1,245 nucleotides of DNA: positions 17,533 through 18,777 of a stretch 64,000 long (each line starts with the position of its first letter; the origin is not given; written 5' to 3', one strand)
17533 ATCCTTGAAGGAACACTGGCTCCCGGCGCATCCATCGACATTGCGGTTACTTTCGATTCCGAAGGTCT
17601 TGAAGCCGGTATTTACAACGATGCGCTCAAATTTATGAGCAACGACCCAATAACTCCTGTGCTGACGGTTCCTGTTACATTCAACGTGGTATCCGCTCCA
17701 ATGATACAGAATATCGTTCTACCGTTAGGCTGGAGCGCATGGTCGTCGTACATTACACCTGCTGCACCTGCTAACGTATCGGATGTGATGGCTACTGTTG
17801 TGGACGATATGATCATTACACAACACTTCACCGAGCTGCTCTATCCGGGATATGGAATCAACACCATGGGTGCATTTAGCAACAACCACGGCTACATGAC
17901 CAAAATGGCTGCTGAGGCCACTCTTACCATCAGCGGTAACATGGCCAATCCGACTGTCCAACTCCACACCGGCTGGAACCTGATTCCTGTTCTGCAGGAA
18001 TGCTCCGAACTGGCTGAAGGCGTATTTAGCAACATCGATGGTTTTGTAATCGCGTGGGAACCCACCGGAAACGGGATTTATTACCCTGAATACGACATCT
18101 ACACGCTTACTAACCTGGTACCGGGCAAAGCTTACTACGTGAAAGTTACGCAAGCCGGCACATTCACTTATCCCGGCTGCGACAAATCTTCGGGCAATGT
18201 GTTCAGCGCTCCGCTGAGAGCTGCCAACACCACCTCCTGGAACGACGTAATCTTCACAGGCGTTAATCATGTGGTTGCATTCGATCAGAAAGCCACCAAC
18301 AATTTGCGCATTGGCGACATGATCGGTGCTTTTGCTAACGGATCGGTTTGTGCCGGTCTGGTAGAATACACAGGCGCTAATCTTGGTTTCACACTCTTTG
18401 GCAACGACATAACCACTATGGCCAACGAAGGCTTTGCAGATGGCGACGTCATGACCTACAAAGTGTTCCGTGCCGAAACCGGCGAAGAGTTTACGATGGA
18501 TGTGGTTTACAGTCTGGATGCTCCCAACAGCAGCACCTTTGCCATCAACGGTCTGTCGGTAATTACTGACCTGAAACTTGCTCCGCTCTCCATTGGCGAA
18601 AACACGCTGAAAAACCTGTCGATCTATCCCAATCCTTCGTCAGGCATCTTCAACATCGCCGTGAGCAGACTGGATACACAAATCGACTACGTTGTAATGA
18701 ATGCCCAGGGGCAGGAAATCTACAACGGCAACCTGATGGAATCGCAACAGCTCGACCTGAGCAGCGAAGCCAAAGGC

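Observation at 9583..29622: Tandem pair of giant mosaic T9SS cargo genes (3085 and 3501 aa) occupying a third of the window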

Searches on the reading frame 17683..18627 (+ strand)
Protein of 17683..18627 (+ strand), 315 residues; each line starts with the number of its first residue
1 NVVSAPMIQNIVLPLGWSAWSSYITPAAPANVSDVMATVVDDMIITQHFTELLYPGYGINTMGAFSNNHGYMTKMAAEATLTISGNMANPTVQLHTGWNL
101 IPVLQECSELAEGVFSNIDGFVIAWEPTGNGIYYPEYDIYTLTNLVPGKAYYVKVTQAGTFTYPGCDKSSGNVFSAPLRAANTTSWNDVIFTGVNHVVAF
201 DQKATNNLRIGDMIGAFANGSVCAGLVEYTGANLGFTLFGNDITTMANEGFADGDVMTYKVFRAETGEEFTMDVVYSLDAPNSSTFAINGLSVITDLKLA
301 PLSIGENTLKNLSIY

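Call 16: search_protein_families(library=pfam, proteins=[window:17683-18627:+], max_evalue=1)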
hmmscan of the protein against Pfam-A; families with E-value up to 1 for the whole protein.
seq(315 aa): 1 family
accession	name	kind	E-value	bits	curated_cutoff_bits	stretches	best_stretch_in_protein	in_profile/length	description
PF00041.27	fn3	-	0.00087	19.9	25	1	116-156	27-67/84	Fibronectin type III domain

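Call 30: find_homologous_proteins(query=window:17683-18591:+, max_evalue=0.001)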
Query seq(303 aa) (303 aa): 12 proteins with E <= 0.001 among 1426 candidates.
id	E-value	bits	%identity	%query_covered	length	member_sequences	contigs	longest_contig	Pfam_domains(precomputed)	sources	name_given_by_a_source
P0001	3.6e-151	521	87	88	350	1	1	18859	PF18962.8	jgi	jgi:hypothetical protein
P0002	1.7e-99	351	53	98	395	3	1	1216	PF18962.8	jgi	jgi:hypothetical protein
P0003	1.6e-97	345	55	97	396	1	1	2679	PF18962.8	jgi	jgi:hypothetical protein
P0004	4.4e-96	340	50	98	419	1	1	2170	PF18962.8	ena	-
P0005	5.6e-95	336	59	89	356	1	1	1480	PF18962.8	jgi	jgi:hypothetical protein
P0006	5.4e-90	320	57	89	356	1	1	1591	PF18962.8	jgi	-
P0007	3.4e-89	317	51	96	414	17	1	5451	PF18962.8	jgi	-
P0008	1.4e-84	302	88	52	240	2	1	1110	PF18962.8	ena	-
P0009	6.7e-77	277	46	95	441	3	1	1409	PF18962.8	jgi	-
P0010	7.9e-76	274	50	85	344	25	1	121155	PF18962.8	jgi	jgi:hypothetical protein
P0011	4.6e-61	225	52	66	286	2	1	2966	PF18962.8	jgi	jgi:hypothetical protein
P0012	4.9e-51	192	43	75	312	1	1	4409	PF18962.8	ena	-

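Call 31: find_encoding_contigs(protein=P0010, flank=10000, max_places=3)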
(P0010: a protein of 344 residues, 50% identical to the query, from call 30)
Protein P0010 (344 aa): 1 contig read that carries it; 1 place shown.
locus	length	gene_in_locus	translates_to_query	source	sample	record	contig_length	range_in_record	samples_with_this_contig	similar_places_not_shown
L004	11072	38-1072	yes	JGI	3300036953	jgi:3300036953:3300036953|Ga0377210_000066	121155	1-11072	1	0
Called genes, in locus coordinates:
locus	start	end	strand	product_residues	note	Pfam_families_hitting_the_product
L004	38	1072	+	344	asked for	PF18962:Por_Secre_tail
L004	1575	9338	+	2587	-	PF13620:CarboxypepD_reg, PF13620:CarboxypepD_reg, PF13715:CarbopepD_reg_2, PF20009:GEVED, PF13620:CarboxypepD_reg, PF13715:CarbopepD_reg_2, PF19190:BACON_2, PF18962:Por_Secre_tail, +9 more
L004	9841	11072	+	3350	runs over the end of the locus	PF00041:fn3 (weak), PF00041:fn3, PF13620:CarboxypepD_reg, PF13620:CarboxypepD_reg, PF20009:GEVED, PF13620:CarboxypepD_reg, PF13715:CarbopepD_reg_2, PF18962:Por_Secre_tail, +6 more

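Call 32: find_encoding_contigs(protein=P0001, flank=10000, max_places=2)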
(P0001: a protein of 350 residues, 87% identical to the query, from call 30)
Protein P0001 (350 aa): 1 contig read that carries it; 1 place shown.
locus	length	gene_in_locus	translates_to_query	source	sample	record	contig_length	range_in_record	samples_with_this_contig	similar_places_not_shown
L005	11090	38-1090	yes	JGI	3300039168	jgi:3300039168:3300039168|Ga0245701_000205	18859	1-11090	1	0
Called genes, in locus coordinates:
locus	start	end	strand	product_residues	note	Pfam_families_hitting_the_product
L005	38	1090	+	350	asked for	PF18962:Por_Secre_tail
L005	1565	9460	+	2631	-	PF07675:Cleaved_Adhesin, PF25788:Ig_Rha78A_N (faint), PF00041:fn3 (weak), PF13620:CarboxypepD_reg, PF13715:CarbopepD_reg_2, PF18962:Por_Secre_tail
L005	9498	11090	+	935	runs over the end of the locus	PF22666:Glyco_hydro_2_N2, PF00703:Glyco_hydro_2, PF17786:Mannosidase_ig, PF17753:Ig_mannosidase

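Call 45: predict_structure(alignment_id=A1)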
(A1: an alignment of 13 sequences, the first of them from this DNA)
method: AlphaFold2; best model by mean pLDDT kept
length: 303 residues; sequences in the alignment: 13
mean_pLDDT: 58.6   pTM: 0.62
mean pLDDT of the five models: 58.6, 57.3, 43.4, 42.6, 42.1
residues with pLDDT >= 90: 3; 70-90: 120; 50-70: 72; < 50: 108
segments of 3 or more residues with pLDDT < 50: 1-87, 169-171, 239-254
pLDDT, mean of each block of 10 residues (from residue 1): 27 28 34 37 26 24 28 39 47 70 70 88 75 83 73 81 62 52 75 62 78 80 77 57 33 59 86 66 68 73 59
secondary structure, 60 per line:
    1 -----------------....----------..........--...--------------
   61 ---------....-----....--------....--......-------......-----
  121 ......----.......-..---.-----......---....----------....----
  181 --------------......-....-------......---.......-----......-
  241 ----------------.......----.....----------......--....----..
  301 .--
elements in order: E18-21 H32-41 E44-46 E70-73 E79-82 E91-94 E97-102 H111-115 E121-126 E131-134 E150-155 E159-162 E173-176 E195-200 H202-205 E213-218 E222-228 E234-239 E257-263 E268-272 H283-288 E291-294 E299-301

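Call 65: search_protein_representatives(alignment_id=A1)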
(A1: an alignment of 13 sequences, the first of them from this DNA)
Query: 13 sequences, 380 profile positions. Proteins with E-value up to 0.001 (for the whole library): 44969; up to 1e-10: 5346; up to 1e-30: 1714. The best 150 are listed.
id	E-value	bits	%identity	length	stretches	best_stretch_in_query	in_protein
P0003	4.8e-194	660.9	-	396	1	2-380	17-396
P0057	6.0e-190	647.4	-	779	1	2-380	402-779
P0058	2.7e-187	638.6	-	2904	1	3-380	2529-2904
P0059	4.4e-186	634.7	-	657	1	2-380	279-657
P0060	1.7e-185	632.8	-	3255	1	3-380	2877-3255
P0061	2.1e-179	612.7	-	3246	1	3-380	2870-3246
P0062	4.1e-177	605.2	-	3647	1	3-380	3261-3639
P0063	1.6e-173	593.3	-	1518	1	3-380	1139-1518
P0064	1.3e-164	564.0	-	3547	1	3-380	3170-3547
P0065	4.7e-162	555.6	-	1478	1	3-380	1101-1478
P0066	1.5e-161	553.9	-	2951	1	2-380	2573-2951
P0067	1.1e-153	528.1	-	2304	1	3-378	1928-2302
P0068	2.6e-149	513.6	-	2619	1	2-380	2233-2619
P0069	1.5e-148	511.2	-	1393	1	2-380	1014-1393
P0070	2.6e-141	487.3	-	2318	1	3-380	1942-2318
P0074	1.5e-133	461.8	-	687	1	3-380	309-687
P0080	2.8e-122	424.6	-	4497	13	186-265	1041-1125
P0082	1.3e-112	392.8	-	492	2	3-379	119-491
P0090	3.0e-104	365.3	-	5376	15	194-289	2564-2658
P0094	6.4e-103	361.0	-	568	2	4-380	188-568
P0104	7.6e-98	344.2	-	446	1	3-380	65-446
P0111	5.0e-96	338.3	-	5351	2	4-378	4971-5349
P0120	2.0e-94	333.0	-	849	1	4-380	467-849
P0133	4.7e-92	325.2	-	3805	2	6-380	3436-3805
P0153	2.9e-89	316.0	-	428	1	3-379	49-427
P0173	2.9e-87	309.4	-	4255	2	3-378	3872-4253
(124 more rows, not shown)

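Call 67: search_protein_families(library=pfam, proteins=[P0057, P0059, P0063, P0065, P0069, P0074, P0082, P0094, P0104, P0120], max_evalue=0.00001)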
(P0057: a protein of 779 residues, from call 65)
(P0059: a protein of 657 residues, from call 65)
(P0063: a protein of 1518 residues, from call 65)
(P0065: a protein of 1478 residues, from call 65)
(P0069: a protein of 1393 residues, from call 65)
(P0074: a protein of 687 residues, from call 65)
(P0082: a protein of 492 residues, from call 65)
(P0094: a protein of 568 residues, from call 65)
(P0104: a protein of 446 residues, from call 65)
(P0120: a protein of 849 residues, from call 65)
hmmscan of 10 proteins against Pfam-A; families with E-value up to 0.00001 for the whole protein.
P0057 (779 aa): 1 family
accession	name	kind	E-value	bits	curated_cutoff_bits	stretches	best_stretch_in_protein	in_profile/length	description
PF18962.6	Por_Secre_tail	-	1.9e-11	44.5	27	1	708-778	1-75/75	Secretion system C-terminal sorting domain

P0059 (657 aa): 2 families
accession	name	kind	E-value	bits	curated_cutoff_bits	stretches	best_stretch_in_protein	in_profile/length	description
PF20009.4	GEVED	-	5.4e-13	50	24.4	1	134-210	1-76/78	GEVED domain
PF18962.6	Por_Secre_tail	-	3.5e-11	43.7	27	1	586-656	1-75/75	Secretion system C-terminal sorting domain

P0063 (1518 aa): 3 families
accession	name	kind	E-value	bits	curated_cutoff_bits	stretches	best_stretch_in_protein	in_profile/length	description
PF13620.12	CarboxypepD_reg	-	3.5e-15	56.5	32.3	1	547-626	1-81/82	Carboxypeptidase regulatory-like domain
PF20009.4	GEVED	-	7.2e-14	52.8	24.4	1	401-476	3-77/78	GEVED domain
PF18962.6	Por_Secre_tail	-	2e-11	44.4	27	1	1447-1517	1-75/75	Secretion system C-terminal sorting domain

P0065 (1478 aa): 2 families
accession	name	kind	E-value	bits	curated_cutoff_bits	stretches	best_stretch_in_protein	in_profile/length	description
PF18962.6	Por_Secre_tail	-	1.1e-11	45.2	27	1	1407-1477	1-75/75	Secretion system C-terminal sorting domain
PF00041.27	fn3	-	4.1e-10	40.2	25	0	651-726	3-74/84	Fibronectin type III domain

P0069 (1393 aa): 6 families
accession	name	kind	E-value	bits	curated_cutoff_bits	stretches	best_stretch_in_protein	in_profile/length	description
PF13620.12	CarboxypepD_reg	-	4.4e-15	56.2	32.3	1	304-379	1-81/82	Carboxypeptidase regulatory-like domain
PF18962.6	Por_Secre_tail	-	1.7e-14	54.3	27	1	1322-1392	1-75/75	Secretion system C-terminal sorting domain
PF20009.4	GEVED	-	1.1e-11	45.8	24.4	1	871-947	2-78/78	GEVED domain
PF13715.12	CarbopepD_reg_2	-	1.9e-08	34.7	32.2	1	305-379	1-76/88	CarboxypepD_reg-like domain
PF22544.2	HYDIN_VesB_CFA65-like_Ig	-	3e-07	31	25.5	0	955-998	51-89/100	HYDIN/CFA65/VesB-like, Ig-like domain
PF19190.6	BACON_2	-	1.4e-06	28.6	25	0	945-987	36-78/94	Viral BACON domain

P0074 (687 aa): 1 family
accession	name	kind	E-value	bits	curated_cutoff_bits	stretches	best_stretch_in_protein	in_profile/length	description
PF18962.6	Por_Secre_tail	-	1.9e-11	44.5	27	1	616-686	1-75/75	Secretion system C-terminal sorting domain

P0082 (492 aa): 1 family
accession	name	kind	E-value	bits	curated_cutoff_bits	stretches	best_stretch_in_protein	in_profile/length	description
PF18962.6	Por_Secre_tail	-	1.4e-13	51.4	27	1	423-491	1-75/75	Secretion system C-terminal sorting domain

P0094 (568 aa): 1 family
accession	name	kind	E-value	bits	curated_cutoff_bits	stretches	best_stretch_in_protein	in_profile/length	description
PF18962.6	Por_Secre_tail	-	4e-15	56.3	27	1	499-567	2-75/75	Secretion system C-terminal sorting domain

P0104 (446 aa): 1 family
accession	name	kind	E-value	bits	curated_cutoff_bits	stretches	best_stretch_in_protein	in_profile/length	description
PF18962.6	Por_Secre_tail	-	5.1e-09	36.8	27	1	373-444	1-74/75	Secretion system C-terminal sorting domain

P0120 (849 aa): 1 family
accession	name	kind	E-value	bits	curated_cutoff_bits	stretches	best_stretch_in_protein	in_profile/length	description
PF18962.6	Por_Secre_tail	-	1.6e-07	31.9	27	1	774-847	1-74/75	Secretion system C-terminal sorting domain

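Call 68: list_cluster_members(proteins=[P0058, P0060, P0062, P0111, P0133, P0173, P0104, P0153, P0090, P0080])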
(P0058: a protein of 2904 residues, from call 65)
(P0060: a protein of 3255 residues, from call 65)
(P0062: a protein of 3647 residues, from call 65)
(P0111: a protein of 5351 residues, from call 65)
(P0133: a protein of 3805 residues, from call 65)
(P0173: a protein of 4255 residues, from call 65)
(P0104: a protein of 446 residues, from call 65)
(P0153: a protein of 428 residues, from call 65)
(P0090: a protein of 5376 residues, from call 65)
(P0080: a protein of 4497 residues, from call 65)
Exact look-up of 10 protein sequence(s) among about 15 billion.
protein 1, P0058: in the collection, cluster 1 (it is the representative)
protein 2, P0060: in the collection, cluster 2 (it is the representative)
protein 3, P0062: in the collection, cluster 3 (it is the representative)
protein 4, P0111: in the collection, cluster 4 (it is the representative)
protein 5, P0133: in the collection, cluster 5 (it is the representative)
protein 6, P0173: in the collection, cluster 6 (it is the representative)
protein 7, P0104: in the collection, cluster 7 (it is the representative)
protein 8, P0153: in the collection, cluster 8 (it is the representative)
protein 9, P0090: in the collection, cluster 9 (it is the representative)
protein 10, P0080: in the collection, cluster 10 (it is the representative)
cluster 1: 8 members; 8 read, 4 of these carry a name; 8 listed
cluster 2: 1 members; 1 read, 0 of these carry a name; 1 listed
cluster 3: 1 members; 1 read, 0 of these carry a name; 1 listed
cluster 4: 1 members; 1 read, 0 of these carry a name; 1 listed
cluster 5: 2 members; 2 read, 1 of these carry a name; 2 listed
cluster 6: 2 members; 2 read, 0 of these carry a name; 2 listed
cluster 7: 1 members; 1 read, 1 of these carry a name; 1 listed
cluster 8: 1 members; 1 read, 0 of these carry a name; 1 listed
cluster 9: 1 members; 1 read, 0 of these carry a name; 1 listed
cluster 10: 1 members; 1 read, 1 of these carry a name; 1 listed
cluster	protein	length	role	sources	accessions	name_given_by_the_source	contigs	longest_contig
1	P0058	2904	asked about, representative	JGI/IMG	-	hypothetical protein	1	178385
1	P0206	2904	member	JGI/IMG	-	hypothetical protein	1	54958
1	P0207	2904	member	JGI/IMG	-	hypothetical protein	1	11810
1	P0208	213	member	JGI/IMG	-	hypothetical protein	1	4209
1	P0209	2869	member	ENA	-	-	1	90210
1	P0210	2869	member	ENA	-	-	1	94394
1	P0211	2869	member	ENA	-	-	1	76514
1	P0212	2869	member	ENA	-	-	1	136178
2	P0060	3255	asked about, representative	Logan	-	-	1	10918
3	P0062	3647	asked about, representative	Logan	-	-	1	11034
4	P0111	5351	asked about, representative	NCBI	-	-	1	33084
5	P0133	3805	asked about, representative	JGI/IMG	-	-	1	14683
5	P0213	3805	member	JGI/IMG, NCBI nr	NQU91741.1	T9SS type A sorting domain-containing protein [Bacteroidota bacterium]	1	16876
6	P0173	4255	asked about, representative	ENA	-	-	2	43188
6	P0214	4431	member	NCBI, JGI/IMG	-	-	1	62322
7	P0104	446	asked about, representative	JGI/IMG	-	hypothetical protein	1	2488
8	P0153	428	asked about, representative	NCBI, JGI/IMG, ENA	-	-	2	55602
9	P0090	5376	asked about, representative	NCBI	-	-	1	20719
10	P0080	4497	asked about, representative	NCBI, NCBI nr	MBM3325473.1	MAG: choice-of-anchor D domain-containing protein, partial [Calditrichaeota bacterium] | choice-of-anchor D domain-containing protein [Calditrichota bacterium]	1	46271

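Call 84: search_protein_families(library=pfam, alignment_id=A1, max_evalue=0.1)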
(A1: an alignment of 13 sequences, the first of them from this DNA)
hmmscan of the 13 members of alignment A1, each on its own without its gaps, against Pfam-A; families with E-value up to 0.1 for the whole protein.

A. member 1, seq(303 aa): 1 family
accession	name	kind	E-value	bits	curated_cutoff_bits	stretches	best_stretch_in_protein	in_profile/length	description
PF00041.27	fn3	-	0.00081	20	25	1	116-156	27-67/84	Fibronectin type III domain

B. families by the number of members that match (of 13 scanned): 7 families
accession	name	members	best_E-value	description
PF18962.6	Por_Secre_tail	11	1.7e-14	Secretion system C-terminal sorting domain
PF00041.27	fn3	4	0.00081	Fibronectin type III domain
PF11589.14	DUF3244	4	0.0021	Domain of unknown function (DUF3244)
PF13585.12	CHU_C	2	0.012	CHU_C Type IX secretion signal domain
PF16371.11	MetallophosN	1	0.081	N terminal of Calcineurin-like phosphoesterase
PF10411.14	DsbC_N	1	0.087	Disulfide bond isomerase protein N-terminal domain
PF16967.11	TcfC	1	0.1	E-set like domain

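Call 86: find_encoding_contigs(protein=P0153, flank=6000, max_places=2)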
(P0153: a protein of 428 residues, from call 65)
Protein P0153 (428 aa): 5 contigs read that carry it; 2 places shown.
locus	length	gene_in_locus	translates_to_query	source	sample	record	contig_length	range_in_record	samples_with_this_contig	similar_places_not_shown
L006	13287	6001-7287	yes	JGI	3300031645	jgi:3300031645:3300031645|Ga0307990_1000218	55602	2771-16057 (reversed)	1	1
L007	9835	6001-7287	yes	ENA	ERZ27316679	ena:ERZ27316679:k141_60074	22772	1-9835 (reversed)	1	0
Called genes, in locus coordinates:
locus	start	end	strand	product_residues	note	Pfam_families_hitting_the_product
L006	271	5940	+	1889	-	-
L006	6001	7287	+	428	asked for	PF18962:Por_Secre_tail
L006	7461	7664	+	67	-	PF15919:HicB_lk_antitox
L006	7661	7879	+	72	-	PF07927:HicA_toxin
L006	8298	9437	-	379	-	PF01637:ATPase_2, PF13173:AAA_14 (faint)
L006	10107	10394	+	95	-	PF18962:Por_Secre_tail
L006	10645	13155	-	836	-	PF13715:CarbopepD_reg_2 (faint), PF07715:Plug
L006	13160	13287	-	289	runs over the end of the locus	PF04773:FecR, PF16344:FecR_C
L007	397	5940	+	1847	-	-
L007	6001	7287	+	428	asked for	PF18962:Por_Secre_tail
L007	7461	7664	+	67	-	PF15919:HicB_lk_antitox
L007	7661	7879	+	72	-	PF07927:HicA_toxin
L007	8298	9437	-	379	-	PF01637:ATPase_2, PF13173:AAA_14 (faint)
